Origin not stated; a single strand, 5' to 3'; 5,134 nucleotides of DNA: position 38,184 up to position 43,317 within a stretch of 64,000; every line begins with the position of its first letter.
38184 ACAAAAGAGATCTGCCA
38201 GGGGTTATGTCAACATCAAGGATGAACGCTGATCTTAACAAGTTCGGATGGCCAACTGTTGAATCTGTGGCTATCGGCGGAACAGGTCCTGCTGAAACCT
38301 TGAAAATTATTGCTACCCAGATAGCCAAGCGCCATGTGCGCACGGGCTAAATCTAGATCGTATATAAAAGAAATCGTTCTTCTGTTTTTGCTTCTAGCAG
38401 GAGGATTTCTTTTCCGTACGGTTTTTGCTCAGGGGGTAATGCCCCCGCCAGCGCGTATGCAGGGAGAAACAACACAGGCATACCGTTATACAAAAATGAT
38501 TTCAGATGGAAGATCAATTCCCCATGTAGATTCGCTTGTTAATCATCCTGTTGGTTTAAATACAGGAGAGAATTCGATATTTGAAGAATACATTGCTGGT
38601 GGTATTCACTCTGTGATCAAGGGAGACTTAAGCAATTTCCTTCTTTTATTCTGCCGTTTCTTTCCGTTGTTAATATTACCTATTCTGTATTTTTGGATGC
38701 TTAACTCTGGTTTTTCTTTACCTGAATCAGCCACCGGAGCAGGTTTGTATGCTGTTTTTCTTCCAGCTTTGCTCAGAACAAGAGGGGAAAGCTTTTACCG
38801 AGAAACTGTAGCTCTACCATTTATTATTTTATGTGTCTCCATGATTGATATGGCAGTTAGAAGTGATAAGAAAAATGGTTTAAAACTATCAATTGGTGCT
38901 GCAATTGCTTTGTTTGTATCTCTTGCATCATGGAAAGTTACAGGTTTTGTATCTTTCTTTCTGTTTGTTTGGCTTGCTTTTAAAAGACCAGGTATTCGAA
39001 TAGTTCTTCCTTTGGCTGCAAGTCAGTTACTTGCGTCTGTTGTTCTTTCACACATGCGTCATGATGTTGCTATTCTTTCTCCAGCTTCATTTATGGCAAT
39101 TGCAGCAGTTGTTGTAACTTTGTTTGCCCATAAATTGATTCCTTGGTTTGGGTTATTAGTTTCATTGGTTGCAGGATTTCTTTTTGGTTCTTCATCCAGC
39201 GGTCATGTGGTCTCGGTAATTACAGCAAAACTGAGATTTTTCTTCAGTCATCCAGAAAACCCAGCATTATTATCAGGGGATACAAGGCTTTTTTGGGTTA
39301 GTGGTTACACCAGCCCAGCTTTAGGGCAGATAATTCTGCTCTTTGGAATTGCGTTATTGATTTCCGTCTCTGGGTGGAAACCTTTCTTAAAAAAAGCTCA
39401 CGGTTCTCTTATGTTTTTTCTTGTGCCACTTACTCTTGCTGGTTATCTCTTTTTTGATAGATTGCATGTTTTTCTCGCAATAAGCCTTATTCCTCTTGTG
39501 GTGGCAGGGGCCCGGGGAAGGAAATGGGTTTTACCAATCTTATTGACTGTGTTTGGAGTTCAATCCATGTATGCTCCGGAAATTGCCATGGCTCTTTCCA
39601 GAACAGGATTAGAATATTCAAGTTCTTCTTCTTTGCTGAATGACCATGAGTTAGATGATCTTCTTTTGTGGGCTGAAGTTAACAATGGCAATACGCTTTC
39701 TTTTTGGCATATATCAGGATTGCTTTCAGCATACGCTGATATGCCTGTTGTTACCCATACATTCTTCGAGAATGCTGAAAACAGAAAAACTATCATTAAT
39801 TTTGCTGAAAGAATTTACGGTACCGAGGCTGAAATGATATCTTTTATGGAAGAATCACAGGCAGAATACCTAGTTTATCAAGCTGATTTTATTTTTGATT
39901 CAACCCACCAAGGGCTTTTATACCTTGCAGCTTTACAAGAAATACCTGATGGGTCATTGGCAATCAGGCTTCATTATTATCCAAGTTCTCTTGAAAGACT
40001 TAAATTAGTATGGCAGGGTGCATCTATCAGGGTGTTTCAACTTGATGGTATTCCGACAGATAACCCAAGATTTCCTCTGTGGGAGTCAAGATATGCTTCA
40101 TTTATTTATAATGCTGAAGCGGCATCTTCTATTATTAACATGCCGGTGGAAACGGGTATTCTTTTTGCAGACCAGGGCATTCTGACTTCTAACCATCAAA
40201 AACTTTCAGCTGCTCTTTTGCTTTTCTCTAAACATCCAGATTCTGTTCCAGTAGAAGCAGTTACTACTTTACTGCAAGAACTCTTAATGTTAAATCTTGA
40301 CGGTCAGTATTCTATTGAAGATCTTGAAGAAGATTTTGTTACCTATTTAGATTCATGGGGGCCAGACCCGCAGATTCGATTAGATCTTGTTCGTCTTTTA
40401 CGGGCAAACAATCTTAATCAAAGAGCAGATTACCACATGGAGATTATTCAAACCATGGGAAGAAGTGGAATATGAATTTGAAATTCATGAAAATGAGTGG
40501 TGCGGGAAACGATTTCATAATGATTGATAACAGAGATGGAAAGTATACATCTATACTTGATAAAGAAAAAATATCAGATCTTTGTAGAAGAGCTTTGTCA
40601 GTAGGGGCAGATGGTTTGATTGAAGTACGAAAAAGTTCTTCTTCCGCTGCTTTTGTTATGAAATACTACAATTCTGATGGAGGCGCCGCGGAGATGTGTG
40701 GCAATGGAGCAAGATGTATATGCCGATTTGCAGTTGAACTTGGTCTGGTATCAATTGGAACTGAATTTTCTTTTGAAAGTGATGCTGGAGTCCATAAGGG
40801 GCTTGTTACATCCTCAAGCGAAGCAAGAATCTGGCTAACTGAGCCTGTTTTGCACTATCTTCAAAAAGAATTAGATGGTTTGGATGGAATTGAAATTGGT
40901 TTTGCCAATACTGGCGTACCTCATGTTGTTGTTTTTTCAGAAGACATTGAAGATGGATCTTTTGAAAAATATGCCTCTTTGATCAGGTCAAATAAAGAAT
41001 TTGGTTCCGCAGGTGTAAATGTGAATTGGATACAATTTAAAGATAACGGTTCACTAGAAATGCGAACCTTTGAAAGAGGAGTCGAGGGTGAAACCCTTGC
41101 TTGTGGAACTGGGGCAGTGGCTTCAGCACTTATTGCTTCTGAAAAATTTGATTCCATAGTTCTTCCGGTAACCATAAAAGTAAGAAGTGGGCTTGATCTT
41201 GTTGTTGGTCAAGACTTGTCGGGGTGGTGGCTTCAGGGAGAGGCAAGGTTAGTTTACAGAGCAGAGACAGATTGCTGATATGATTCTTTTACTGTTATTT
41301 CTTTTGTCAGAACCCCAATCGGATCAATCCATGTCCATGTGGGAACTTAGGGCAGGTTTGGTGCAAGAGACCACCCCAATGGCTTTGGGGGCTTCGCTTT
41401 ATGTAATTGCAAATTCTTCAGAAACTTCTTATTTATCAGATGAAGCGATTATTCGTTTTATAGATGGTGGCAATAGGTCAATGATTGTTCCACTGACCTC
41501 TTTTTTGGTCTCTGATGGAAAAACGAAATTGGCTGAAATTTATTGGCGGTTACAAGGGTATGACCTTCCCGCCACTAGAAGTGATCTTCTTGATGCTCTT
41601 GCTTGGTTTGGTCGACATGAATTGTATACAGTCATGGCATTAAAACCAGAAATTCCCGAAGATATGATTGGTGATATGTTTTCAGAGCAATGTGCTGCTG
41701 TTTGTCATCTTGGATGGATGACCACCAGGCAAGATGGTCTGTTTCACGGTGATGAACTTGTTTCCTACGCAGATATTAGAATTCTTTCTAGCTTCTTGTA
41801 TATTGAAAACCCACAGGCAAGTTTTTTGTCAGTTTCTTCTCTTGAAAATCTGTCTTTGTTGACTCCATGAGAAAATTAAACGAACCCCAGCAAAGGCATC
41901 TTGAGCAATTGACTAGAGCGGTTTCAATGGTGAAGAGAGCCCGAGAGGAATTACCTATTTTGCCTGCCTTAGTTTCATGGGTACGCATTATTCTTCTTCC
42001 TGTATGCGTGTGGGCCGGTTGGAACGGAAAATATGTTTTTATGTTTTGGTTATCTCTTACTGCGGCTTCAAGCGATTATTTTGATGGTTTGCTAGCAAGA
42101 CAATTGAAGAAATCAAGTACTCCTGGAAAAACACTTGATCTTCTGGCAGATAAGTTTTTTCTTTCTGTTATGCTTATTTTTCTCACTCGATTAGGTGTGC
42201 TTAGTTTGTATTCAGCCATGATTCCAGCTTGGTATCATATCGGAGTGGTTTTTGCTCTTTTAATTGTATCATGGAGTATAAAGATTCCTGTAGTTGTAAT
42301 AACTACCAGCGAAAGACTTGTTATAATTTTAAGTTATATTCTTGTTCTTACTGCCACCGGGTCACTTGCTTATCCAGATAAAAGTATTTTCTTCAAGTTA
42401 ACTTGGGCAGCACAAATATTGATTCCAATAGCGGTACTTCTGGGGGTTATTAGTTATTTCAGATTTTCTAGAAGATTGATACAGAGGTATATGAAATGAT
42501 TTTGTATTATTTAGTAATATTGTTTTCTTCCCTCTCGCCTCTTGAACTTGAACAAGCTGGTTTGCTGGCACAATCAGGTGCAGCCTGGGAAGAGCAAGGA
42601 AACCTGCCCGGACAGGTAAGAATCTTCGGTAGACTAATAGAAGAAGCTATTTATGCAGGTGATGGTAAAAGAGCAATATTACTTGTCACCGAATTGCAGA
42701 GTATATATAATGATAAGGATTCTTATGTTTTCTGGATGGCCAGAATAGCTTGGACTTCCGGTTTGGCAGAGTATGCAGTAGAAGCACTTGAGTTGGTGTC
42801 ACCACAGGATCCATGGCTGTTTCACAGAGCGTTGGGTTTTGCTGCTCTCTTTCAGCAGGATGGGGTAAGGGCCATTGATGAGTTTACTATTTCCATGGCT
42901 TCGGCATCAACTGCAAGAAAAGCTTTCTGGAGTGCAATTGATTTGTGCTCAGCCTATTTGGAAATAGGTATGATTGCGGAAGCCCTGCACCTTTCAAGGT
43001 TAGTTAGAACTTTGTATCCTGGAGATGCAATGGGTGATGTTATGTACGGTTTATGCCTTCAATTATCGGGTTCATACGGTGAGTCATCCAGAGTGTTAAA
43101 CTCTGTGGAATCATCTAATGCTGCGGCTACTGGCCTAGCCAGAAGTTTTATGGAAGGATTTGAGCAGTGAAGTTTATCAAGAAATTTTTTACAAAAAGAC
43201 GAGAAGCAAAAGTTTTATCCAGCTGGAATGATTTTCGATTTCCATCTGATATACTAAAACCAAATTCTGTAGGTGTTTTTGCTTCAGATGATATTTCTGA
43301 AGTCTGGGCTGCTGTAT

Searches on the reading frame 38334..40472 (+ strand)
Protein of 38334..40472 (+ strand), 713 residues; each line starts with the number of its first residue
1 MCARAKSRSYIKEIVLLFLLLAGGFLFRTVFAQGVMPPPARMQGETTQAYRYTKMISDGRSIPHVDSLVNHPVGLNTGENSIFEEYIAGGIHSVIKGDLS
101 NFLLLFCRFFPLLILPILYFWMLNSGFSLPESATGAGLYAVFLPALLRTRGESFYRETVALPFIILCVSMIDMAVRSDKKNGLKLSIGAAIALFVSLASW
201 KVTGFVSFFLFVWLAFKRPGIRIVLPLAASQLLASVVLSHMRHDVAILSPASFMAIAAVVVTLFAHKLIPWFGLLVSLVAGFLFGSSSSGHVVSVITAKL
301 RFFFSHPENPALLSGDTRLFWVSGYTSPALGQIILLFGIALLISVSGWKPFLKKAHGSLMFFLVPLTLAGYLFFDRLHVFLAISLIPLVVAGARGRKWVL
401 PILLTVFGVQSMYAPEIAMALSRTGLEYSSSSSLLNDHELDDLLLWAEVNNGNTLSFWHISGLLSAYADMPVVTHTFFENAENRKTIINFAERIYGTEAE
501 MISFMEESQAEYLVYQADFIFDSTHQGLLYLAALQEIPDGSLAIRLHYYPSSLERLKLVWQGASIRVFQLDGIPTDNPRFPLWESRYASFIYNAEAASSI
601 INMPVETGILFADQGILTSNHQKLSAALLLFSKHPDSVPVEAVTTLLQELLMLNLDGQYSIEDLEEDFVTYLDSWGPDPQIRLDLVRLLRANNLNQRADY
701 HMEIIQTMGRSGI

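Call 6: search_protein_families(library=pfam, proteins=[window:38334-40472:+], max_evalue=0.1)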
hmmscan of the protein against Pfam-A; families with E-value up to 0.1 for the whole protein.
window:38334-40472:+ (713 aa): 1 family
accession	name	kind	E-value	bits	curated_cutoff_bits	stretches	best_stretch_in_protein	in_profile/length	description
PF08823.16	PG_binding_2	-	0.048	14.4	21.1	0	413-451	17-55/74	Putative peptidoglycan binding domain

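Call 9: search_protein_families(library=ncbifam, proteins=[window:38334-40472:+], max_evalue=0.1)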
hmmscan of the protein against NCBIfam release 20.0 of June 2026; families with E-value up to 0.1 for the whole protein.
window:38334-40472:+ (713 aa): 0 families

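Call 58: find_homologous_proteins(query=window:38334-40472:+, max_evalue=0.001)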
Query window:38334-40472:+ (713 aa): 146 proteins with E <= 0.001 among 8000 candidates; the best 120 are listed.
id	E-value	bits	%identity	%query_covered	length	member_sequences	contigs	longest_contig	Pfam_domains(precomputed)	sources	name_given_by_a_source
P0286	0.0e+0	1583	100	100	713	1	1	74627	-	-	-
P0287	0.0e+0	1124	69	100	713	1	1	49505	-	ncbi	-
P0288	0.0e+0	1122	69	100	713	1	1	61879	-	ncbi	-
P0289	0.0e+0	1102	68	100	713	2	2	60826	-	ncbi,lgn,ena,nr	ncbi:MAG: hypothetical protein KAR40_05145 [Candidatus Sabulitectum sp.]|nr:hypothetical protein [Ca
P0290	0.0e+0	1092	66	100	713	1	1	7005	-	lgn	-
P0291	0.0e+0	1092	67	100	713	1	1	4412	-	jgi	-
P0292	0.0e+0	1077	66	100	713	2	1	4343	-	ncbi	-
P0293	0.0e+0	1073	66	100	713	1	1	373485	-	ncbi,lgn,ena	-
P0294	0.0e+0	1072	66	100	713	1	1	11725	-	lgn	-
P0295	0.0e+0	1059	66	100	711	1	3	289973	-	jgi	jgi:hypothetical protein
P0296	0.0e+0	1058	65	100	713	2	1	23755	-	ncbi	-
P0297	0.0e+0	1057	65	100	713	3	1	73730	-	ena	-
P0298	0.0e+0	1056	65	100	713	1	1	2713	-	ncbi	-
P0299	0.0e+0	1052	67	100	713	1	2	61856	-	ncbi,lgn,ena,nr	ncbi:MAG: hypothetical protein K8S62_03410 [Candidatus Sabulitectum sp.]|nr:hypothetical protein [Ca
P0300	0.0e+0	1052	66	100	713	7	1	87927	-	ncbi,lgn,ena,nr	ncbi:MAG: hypothetical protein KAH31_00625 [Candidatus Sabulitectum sp.]|nr:hypothetical protein [Ca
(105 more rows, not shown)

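Call 74: predict_structure(alignment_id=A4)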
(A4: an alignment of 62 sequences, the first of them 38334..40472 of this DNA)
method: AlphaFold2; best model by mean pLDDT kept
length: 713 residues; sequences in the alignment: 62
mean_pLDDT: 90.8   pTM: 0.87
mean pLDDT of the five models: 90.8, 89.8, 89.3, 88.7, 87.4
residues with pLDDT >= 90: 532; 70-90: 149; 50-70: 22; < 50: 10
segments of 3 or more residues with pLDDT < 50: 1-8
pLDDT, mean of each block of 10 residues (from residue 1): 48 91 96 88 80 95 93 91 93 94 93 96 93 95 89 83 97 88 94 96 93 95 97 96 91 97 93 92 69 82 83 87 75 93 93 92 94 91 96 86 95 92 74 83 94 92 93 87 92 97 97 96 88 93 97 97 97 92 95 91 95 96 97 93 95 95 96 91 95 96 85 50
secondary structure, 60 per line:
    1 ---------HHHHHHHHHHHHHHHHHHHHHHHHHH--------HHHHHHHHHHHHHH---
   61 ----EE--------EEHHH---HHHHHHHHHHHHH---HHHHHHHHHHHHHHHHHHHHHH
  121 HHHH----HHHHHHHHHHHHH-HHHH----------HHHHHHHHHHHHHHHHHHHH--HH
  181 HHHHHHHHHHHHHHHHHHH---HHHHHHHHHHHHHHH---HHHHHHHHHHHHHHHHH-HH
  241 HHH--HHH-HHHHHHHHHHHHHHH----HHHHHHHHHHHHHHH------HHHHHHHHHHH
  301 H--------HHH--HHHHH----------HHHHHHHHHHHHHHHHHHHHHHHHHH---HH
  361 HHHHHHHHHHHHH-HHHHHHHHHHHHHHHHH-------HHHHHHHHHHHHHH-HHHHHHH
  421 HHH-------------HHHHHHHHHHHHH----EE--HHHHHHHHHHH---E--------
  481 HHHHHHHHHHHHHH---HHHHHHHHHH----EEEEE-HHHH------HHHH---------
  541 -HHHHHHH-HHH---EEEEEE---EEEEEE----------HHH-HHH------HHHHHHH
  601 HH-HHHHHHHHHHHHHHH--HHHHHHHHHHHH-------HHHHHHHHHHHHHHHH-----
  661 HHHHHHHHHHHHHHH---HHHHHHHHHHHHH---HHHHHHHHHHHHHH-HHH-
elements in order (helices of 4 or more, strands of 3 or more residues): H10-35 H44-57 H83-95 H99-124 H129-141 H143-146 H157-176 H179-199 H203-217 H221-237 H239-243 H250-264 H269-283 H290-301 H315-319 H330-355 H359-373 H375-391 H399-412 H414-423 H437-449 H458-468 H481-494 H498-507 E512-516 H518-521 H528-531 H542-548 E556-561 E565-570 H594-602 H604-618 H621-632 H640-655 H661-675 H679-691 H695-708

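Call 76: fold_search(model_id=the predicted structure, library=pdb)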
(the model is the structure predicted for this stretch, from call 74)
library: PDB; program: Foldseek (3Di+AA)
matches with E <= 10: 318; with E <= 0.001: 26
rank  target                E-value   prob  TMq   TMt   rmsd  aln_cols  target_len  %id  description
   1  9n9j_I                3.8e-14  1.00  0.62  0.63   6.4       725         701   13  Structure of a GRP94 folding intermediate engaged with a CCDC134- and FKBP11-bound secretory translocon (released 2025-11-19)
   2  8b6l_I                4.9e-14  1.00  0.61  0.63   8.0       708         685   14  Subtomogram average of the human Sec61-TRAP-OSTA-translocon (released 2022-12-07)
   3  8pn9_A                1.6e-13  1.00  0.61  0.66   9.1       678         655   12  Structure of human oligosaccharyltransferase OST-A complex bound to NGI-1 (released 2024-05-08)
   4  8agc_A                5.0e-13  1.00  0.58  0.60   9.7       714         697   14  Structure of yeast oligosaccharylransferase complex with lipid-linked oligosaccharide and non-acceptor peptide bound (released 2022-12-07)
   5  8age_A                9.0e-13  1.00  0.53  0.58  11.5       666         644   14  Structure of yeast oligosaccharylransferase complex with acceptor peptide bound (released 2022-12-07)
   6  6s7t_A                2.6e-12  1.00  0.59  0.60   8.2       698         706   12  Cryo-EM structure of human oligosaccharyltransferase complex OST-B (released 2019-12-18)
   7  8agb_A                2.8e-12  1.00  0.51  0.56  14.3       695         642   13  Structure of yeast oligosaccharylransferase complex with lipid-linked oligosaccharide bound (released 2022-12-07)
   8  6s7o_A                2.9e-12  1.00  0.63  0.68   6.9       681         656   13  Cryo-EM structure of human oligosaccharyltransferase complex OST-A (released 2019-12-18)
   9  7oci_F                7.5e-12  1.00  0.51  0.56  13.9       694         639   13  Cryo-EM structure of yeast Ost6p containing oligosaccharyltransferase complex (released 2022-02-16)
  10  6ezn_F                8.8e-12  1.00  0.52  0.57  13.3       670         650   13  Cryo-EM structure of the yeast oligosaccharyltransferase (OST) complex (released 2018-01-17)
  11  7zli_A                1.3e-11  1.00  0.62  0.66   5.9       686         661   13  Cryo-EM structure of C-mannosyltransferase CeDPY19, in complex with Dol25-P-Man and bound to CMT2-Fab and anti-Fab nan (released 2023-01-11)
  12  7zlh_A                1.9e-11  1.00  0.59  0.64   6.5       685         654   12  Cryo-EM structure of C-mannosyltransferase CeDPY19, in apo state, bound to CMT2-Fab and anti-Fab nanobody (released 2023-01-11)
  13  6ftg_5                4.4e-11  1.00  0.56  0.62  11.7       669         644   13  Subtomogram average of OST-containing ribosome-translocon complexes from canine rough microsomal membranes (released 2018-03-21)
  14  7zlg_A                8.0e-11  1.00  0.61  0.66   6.2       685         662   14  Cryo-EM structure of C-mannosyltransferase CeDPY19, in complex with acceptor peptide and bound to CMT2-Fab and anti-Fa (released 2023-01-11)
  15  6c26_A                1.5e-10  1.00  0.51  0.55  13.8       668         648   12  The Cryo-EM structure of a eukaryotic oligosaccharyl transferase complex (released 2018-01-31)
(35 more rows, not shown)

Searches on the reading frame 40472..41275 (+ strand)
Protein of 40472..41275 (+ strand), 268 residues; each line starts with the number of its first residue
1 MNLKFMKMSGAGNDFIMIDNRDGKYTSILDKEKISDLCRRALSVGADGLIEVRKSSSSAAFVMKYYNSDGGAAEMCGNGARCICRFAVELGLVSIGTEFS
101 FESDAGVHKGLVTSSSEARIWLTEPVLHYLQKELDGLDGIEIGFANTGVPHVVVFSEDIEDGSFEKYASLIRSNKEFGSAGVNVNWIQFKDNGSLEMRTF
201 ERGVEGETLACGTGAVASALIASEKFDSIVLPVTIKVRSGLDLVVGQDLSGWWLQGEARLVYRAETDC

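Call 71: search_protein_families(library=pfam, proteins=[window:40472-41275:+], max_evalue=0.001)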
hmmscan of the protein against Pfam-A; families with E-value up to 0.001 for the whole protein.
window:40472-41275:+ (268 aa): 1 family
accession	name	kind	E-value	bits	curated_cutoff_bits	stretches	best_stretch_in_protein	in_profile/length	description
PF01678.24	DAP_epimerase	-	1.4e-36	125.7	34.7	2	5-108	1-100/121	Diaminopimelate epimerase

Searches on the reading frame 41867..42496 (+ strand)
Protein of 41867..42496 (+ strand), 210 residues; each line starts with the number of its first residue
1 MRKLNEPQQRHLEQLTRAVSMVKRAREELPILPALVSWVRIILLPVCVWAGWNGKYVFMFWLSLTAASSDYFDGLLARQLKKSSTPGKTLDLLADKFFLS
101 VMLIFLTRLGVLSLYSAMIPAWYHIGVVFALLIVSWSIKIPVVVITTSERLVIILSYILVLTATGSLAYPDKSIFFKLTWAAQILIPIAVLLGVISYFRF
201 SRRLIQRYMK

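Call 6: search_protein_families(library=pfam, proteins=[window:41867-42496:+], max_evalue=0.1)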
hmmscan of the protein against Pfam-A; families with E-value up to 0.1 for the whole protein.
window:41867-42496:+ (210 aa): 1 family
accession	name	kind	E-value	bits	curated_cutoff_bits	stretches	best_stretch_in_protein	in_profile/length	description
PF01066.26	CDP-OH_P_transf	-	1.6e-17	64.8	22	1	31-194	2-151/152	CDP-alcohol phosphatidyltransferase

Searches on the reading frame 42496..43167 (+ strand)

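Call 6: search_protein_families(library=pfam, proteins=[window:42496-43167:+], max_evalue=0.1)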
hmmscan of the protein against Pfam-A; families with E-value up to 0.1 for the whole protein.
window:42496-43167:+ (224 aa): 3 families
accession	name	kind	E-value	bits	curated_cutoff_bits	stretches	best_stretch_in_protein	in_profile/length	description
PF14559.12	TPR_19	-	0.017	15.9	25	0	52-106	2-56/68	Tetratricopeptide repeat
PF12921.12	ATP13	-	0.042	14.2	26.7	0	52-94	64-107/114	Mitochondrial ATPase expression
PF24192.1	DUF7417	-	0.071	13.3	27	0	18-57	25-61/75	Domain of unknown function (DUF7417)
